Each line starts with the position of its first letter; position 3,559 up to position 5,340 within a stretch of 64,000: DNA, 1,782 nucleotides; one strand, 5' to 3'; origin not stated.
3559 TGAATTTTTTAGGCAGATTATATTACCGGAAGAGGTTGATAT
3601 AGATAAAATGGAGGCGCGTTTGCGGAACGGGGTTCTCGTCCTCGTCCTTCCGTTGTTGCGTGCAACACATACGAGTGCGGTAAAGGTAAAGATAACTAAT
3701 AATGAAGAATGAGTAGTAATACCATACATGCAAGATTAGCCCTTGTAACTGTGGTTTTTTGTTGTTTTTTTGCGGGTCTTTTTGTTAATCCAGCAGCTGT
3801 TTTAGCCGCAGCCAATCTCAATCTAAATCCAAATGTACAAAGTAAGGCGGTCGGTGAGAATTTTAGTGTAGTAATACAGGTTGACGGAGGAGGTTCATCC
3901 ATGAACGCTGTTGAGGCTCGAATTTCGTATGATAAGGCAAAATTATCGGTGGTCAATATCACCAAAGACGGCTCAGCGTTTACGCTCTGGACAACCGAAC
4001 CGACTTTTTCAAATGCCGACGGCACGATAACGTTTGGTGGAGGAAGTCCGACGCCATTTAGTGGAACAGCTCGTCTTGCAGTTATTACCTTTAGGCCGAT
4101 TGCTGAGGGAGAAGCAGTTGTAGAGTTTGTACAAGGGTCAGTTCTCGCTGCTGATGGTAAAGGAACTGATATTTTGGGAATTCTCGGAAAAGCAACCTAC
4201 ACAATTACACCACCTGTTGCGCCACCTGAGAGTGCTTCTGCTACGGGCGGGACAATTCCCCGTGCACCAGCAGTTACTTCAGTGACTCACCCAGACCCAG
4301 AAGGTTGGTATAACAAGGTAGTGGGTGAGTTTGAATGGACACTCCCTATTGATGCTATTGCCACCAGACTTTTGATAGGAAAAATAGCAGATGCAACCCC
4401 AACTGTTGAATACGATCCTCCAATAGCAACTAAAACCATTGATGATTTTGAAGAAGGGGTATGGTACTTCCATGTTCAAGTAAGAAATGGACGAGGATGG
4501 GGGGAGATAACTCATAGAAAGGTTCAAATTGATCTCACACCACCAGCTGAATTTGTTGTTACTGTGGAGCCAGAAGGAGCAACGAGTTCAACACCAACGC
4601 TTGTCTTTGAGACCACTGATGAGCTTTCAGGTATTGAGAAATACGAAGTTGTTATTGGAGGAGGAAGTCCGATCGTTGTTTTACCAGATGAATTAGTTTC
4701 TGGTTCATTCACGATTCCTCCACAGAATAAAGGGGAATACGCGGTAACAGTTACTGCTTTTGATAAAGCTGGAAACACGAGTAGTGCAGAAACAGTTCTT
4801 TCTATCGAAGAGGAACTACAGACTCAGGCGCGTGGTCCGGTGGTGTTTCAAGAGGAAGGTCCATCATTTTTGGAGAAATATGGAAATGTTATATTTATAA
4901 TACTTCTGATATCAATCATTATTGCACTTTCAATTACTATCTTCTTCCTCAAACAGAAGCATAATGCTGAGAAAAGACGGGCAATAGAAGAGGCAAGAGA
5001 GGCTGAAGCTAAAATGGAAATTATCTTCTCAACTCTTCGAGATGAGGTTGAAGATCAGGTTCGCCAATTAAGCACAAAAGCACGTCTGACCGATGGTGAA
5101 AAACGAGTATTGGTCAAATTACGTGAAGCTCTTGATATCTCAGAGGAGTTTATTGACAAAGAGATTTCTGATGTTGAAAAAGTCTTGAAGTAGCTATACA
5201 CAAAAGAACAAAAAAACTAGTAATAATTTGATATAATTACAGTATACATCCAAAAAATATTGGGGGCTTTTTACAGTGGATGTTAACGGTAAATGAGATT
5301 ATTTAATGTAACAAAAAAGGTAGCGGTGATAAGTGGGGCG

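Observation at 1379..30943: Cohesin-dockerin-like surface assembly locus built around a 4851-aa giant protein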

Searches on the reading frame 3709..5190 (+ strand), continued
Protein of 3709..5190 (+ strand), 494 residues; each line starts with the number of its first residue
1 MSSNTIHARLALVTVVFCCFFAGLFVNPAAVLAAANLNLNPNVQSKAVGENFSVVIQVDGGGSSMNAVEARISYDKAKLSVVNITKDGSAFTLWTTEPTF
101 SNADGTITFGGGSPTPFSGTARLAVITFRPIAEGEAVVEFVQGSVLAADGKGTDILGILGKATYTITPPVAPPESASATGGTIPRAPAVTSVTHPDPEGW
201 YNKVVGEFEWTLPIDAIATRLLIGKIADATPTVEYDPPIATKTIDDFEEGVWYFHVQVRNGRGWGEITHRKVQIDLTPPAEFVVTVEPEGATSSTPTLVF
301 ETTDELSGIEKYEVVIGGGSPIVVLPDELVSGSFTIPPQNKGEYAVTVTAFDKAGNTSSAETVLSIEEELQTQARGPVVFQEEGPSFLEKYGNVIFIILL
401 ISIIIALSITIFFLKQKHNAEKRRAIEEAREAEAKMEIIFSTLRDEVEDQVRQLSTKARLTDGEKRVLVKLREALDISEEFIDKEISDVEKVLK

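Call 50: fold_search(model_id=the predicted structure, library=pdb)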
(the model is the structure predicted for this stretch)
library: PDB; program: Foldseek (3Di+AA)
matches with E <= 10: 1915; with E <= 0.001: 633
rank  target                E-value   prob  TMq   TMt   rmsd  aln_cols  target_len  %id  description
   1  2w1n                  2.2e-12  1.00  0.23  0.46  18.0       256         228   17  cohesin and fibronectin type-III double module construct from the Clostridium perfringens glycoside hydrolase GH84C (released 2009-02-03)
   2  2jll                  1.6e-11  1.00  0.17  0.21  19.2       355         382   10  Crystal structure of NCAM2 IgIV-FN3II (released 2009-11-17)
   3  8bxr                  3.0e-11  1.00  0.17  0.25  21.5       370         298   14  Titin FnIII-domain I109-I111 (I/A4-A/A6) from the MIR region (released 2023-02-15)
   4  2yn5_A                3.7e-11  1.00  0.31  0.51  19.6       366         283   14  Structural insight into the giant calcium-binding adhesin SiiE: implications for the adhesion of Salmonella enterica t (released 2013-04-03)
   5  2yn3_A                1.3e-10  1.00  0.31  0.54  18.9       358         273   13  Structural insight into the giant calcium-binding adhesin SiiE: implications for the adhesion of Salmonella enterica t (released 2013-04-03)
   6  5u8q_A                4.5e-10  1.00  0.25  0.16  25.2       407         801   12  Structure of the ectodomain of the human Type 1 insulin-like growth factor receptor in complex with IGF-I (released 2018-02-28)
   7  4yfd_A                4.8e-10  1.00  0.22  0.22  21.6       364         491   12  Crystal structure PTP delta Ig1-Fn2 in complex with IL-1RAcP (released 2015-05-06)
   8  2yn3_C                5.6e-10  1.00  0.31  0.51  19.2       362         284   13  Structural insight into the giant calcium-binding adhesin SiiE: implications for the adhesion of Salmonella enterica t (released 2013-04-03)
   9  2yn5_B                5.9e-10  1.00  0.29  0.48  20.1       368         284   14  Structural insight into the giant calcium-binding adhesin SiiE: implications for the adhesion of Salmonella enterica t (released 2013-04-03)
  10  6tpw                  6.2e-10  1.00  0.23  0.29  17.5       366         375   12  Crystal structures of FNIII domain one through four of the human leucocyte common antigen-related protein ( LAR) (released 2020-05-13)
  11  8cka_A                1.5e-09  1.00  0.22  0.21  18.1       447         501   12  Deinococcus radidurans HPI S-layer (released 2023-04-19)
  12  8yyl_B                1.5e-09  1.00  0.26  0.26  26.4       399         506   10  Cryo-EM structure of the complex IR with one insulin (released 2025-04-09)
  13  8d82_A                2.4e-09  1.00  0.24  0.21  32.6       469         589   11  Cryo-EM structure of human IL-6 signaling complex in detergent: model containing full extracellular domains (released 2023-03-29)
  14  8beg_B                3.1e-09  1.00  0.20  0.16  25.5       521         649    8  Structure of Ig-like domains from PrgB (released 2022-11-30)
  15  9flv_A                3.4e-09  1.00  0.24  0.27  22.3       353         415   11  CryoEM structure of the fragment-5 (2393-2807) in the grappling hook protein A (GhpA) in the bacterium Aureispira sp.  (released 2024-10-16)
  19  6kgc_A                5.5e-09  1.00  0.24  0.74   2.8       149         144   19  Crystal structure of CaDoc0917(R49D)-CaCohA2 complex at pH 5.4 (released 2020-07-08)
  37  2vo8                  3.2e-08  1.00  0.24  0.81   2.7       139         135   14  Cohesin module from Clostridium perfringens ATCC13124 family 33 glycoside hydrolase. (released 2008-09-02)
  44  4ums                  7.5e-08  1.00  0.25  0.73   2.7       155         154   19  The crystal structure of the seventh ScaB type I cohesin from Pseudobacteroides cellulosolvens (released 2015-05-06)
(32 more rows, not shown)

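Call 55: search_protein_families(library=pfam, proteins=[L002:8836-9471:+, L001:1770-2909:+, L001:3163-4314:+, L001:4370-5515:+], max_evalue=0.1)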
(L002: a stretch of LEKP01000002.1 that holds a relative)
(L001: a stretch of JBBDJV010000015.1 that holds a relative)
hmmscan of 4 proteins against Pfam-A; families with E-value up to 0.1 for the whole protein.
L002:8836-9471:+ (212 aa): 2 families
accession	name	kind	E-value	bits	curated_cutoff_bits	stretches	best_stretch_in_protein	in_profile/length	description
PF00963.24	Cohesin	-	0.054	14.1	24.1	0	61-161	14-114/139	Cohesin domain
PF14848.11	HU-DNA_bdg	-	0.095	13.2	30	0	46-79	81-114/124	DNA-binding domain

L001:1770-2909:+ (380 aa): 0 families

L001:3163-4314:+ (384 aa): 0 families

L001:4370-5515:+ (382 aa): 2 families
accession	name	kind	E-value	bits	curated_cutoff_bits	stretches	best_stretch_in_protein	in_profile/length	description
PF06280.18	fn3_5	-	4.5e-05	24.6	27.6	1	81-159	10-86/112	Fn3-like domain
PF06030.18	WxLIP_PGBD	-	0.00066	20.1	27.3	1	120-166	71-117/121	WxL Interacting Protein, peptidoglycan binding domain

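Call 62: search_solved_structures(query=A6, max_evalue=10)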
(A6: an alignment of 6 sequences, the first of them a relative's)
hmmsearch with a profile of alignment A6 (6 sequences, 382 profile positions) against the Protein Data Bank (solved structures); distinct sequences matched with E-value up to 10: 0.

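Call 94: find_encoding_contigs(protein=P0070, flank=8000, max_places=1)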
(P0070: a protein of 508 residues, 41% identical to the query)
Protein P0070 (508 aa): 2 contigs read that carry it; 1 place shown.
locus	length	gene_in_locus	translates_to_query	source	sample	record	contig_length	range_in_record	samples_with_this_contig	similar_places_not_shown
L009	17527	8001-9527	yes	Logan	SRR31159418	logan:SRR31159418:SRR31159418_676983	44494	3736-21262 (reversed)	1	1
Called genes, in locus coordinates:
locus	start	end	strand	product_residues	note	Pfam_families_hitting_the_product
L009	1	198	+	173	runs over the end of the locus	-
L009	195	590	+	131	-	-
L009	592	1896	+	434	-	PF06723:MreB_Mbl (faint), PF11104:PilM_2, PF25216:Volactin (weak), PF14450:FtsA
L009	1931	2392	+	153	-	PF07963:N_methyl (weak)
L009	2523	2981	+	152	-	PF07963:N_methyl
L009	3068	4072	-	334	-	PF00672:HAMP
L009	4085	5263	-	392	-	PF01569:PAP2, PF22778:VCPO_2nd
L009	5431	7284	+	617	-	PF13620:CarboxypepD_reg (faint), PF17936:Big_6 (faint), PF00404:Dockerin_1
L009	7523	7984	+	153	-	PF00011:HSP20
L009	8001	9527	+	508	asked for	PF00963:Cohesin (weak)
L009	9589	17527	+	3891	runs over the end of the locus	?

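Call 95: find_encoding_contigs(protein=P0098, flank=8000, max_places=1)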
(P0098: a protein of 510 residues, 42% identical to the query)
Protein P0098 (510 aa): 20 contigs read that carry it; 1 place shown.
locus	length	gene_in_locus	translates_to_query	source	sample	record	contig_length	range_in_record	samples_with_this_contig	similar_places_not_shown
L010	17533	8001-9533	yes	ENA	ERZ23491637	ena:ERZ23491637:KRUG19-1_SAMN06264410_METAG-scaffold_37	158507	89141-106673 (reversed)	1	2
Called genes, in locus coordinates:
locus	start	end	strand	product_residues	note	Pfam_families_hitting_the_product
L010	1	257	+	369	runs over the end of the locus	PF00817:IMS, PF11799:IMS_C, PF13438:DUF4113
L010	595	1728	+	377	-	-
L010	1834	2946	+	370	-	PF06030:WxLIP_PGBD, PF06280:fn3_5 (weak)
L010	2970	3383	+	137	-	-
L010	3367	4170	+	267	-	PF03781:FGE-sulfatase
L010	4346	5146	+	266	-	PF03781:FGE-sulfatase (weak)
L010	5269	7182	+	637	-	PF17936:Big_6 (faint), PF00404:Dockerin_1 (weak)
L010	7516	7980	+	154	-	PF00011:HSP20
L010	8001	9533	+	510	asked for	PF00963:Cohesin (weak), PF19077:Big_13 (faint)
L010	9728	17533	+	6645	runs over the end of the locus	PF25788:Ig_Rha78A_N (faint), PF10102:DUF2341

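Call 96: find_encoding_contigs(protein=P0024, flank=8000, max_places=1)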
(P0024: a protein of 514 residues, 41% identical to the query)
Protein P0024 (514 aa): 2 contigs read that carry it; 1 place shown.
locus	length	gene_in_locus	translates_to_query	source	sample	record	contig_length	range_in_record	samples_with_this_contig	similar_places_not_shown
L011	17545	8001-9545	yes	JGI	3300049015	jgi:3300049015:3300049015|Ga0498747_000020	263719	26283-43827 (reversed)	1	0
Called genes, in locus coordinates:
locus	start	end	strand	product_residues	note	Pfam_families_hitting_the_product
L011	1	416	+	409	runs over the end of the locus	PF00817:IMS, PF11799:IMS_C, PF13438:DUF4113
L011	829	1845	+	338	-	-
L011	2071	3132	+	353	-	-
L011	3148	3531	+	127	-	-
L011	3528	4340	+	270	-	PF03781:FGE-sulfatase (weak)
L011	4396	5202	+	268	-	PF03781:FGE-sulfatase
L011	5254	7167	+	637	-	PF17936:Big_6 (faint), PF00404:Dockerin_1 (weak)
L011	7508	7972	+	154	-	PF00011:HSP20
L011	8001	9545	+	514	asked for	PF00963:Cohesin (weak), PF19077:Big_13 (faint)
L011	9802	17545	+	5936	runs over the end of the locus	PF25788:Ig_Rha78A_N (faint), PF10102:DUF2341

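Call 97: find_encoding_contigs(protein=P0094, flank=8000, max_places=1)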
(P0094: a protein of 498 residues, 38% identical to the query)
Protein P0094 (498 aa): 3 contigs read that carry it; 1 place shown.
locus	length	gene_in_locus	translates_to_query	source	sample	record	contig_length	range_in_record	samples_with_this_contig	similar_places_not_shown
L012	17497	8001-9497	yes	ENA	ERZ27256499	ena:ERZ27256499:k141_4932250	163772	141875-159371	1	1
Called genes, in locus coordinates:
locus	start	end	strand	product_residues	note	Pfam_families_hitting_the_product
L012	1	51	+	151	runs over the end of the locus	-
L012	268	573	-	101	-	PF25213:HVO_A0261_N (weak), PF01638:HxlR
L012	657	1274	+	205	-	PF02589:LUD_dom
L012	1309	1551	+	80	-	PF00462:Glutaredoxin, PF13417:GST_N_3 (weak)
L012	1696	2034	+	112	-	-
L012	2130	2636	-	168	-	PF00011:HSP20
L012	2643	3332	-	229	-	PF13367:PrsW-protease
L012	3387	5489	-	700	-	PF00133:tRNA-synt_1, PF09334:tRNA-synt_1g, PF00133:tRNA-synt_1, PF08264:Anticodon_1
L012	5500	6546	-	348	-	PF00814:TsaD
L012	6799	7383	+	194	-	PF10502:Peptidase_S26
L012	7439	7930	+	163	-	PF00011:HSP20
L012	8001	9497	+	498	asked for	PF00963:Cohesin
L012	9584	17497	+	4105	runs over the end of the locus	?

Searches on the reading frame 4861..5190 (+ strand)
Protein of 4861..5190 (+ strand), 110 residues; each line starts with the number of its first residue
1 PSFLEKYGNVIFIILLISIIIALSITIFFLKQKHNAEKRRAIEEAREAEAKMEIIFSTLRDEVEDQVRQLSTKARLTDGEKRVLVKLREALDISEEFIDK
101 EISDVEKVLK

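Call 77: search_protein_representatives(protein=window:4861-5190:+)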
Query: 110 residues. Proteins with E-value up to 0.001 (for the whole library): 291; up to 1e-10: 44; up to 1e-30: 0. The best 150 are listed.
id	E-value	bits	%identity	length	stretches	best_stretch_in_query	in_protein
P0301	4.4e-17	78.2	45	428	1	1-110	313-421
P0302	1.8e-16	76.2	52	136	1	10-110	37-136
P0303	2.4e-16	75.8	43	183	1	10-110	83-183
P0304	3.7e-16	75.2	48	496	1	2-110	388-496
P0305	5.2e-16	74.7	42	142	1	10-109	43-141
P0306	5.5e-16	74.7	45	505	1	6-110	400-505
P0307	2.2e-15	72.8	43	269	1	6-110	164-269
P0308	2.2e-15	72.8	45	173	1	1-110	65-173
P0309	8.8e-15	70.8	43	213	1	8-110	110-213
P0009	1.0e-14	70.6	47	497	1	9-109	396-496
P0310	2.0e-14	69.7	44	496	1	11-109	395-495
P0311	2.1e-14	69.6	43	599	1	1-108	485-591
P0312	2.7e-14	69.3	48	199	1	1-102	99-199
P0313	3.2e-14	69.0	44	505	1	13-109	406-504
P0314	5.8e-14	68.2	45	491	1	13-109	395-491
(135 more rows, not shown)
